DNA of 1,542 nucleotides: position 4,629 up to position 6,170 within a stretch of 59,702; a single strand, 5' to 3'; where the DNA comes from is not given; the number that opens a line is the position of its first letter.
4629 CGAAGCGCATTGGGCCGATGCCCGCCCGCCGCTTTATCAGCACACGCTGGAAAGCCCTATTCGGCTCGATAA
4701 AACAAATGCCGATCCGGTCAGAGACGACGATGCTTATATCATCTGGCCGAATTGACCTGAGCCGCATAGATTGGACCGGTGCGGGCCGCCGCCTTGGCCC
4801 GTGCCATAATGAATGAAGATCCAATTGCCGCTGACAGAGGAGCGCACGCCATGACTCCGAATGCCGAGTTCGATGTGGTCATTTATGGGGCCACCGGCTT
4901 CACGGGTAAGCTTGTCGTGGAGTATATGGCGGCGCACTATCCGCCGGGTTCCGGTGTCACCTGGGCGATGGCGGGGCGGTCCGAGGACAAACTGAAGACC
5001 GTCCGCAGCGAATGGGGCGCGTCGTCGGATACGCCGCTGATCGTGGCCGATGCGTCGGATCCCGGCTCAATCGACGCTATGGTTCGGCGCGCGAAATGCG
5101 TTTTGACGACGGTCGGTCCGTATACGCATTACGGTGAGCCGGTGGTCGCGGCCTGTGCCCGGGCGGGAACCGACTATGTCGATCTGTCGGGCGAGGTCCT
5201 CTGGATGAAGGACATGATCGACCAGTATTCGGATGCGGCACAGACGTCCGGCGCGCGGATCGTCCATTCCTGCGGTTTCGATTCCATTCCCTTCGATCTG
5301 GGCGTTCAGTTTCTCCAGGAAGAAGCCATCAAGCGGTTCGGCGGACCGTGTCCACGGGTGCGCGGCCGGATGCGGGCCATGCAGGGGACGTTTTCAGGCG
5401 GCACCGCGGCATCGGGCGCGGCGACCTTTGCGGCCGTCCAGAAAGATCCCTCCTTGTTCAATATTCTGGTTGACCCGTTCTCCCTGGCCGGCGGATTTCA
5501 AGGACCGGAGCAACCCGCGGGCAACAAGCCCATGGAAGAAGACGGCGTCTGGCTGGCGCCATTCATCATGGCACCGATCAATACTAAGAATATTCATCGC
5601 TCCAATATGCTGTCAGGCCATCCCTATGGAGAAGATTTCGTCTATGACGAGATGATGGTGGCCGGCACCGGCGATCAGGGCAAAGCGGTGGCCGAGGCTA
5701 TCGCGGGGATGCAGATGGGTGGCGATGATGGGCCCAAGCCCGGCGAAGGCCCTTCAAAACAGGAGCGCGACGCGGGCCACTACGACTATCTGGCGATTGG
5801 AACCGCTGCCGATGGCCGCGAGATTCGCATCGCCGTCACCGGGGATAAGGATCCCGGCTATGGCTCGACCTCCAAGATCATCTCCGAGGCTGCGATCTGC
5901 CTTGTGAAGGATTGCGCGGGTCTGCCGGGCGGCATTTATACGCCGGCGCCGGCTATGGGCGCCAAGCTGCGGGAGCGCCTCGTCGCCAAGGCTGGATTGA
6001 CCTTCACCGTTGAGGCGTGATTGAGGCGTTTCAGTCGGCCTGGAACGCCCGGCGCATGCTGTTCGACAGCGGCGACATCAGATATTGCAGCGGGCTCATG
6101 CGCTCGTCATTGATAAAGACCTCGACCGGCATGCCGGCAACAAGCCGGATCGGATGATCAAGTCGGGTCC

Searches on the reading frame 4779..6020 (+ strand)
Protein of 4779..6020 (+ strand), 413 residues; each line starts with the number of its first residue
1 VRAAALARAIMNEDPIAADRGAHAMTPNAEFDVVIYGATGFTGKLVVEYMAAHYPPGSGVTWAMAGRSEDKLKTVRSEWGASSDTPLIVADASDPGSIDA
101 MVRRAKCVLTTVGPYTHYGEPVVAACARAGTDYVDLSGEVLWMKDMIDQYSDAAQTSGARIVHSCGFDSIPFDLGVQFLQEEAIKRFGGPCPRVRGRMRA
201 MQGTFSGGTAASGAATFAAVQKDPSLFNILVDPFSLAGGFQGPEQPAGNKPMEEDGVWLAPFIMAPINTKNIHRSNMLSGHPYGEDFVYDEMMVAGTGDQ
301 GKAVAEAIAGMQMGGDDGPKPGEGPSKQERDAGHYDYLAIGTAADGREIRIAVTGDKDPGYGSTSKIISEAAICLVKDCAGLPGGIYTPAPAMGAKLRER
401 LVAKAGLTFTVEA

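Call 71: search_protein_families(library=pfam, proteins=[window:4779-6020:+], max_evalue=0.001)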
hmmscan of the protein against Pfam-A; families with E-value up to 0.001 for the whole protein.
window:4779-6020:+ (413 aa): 1 family
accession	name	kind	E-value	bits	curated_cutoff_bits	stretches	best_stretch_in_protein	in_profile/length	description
PF03435.24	Sacchrp_dh_NADP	-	1.7e-10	41.8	25.1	1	33-161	1-128/129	Saccharopine dehydrogenase NADP binding domain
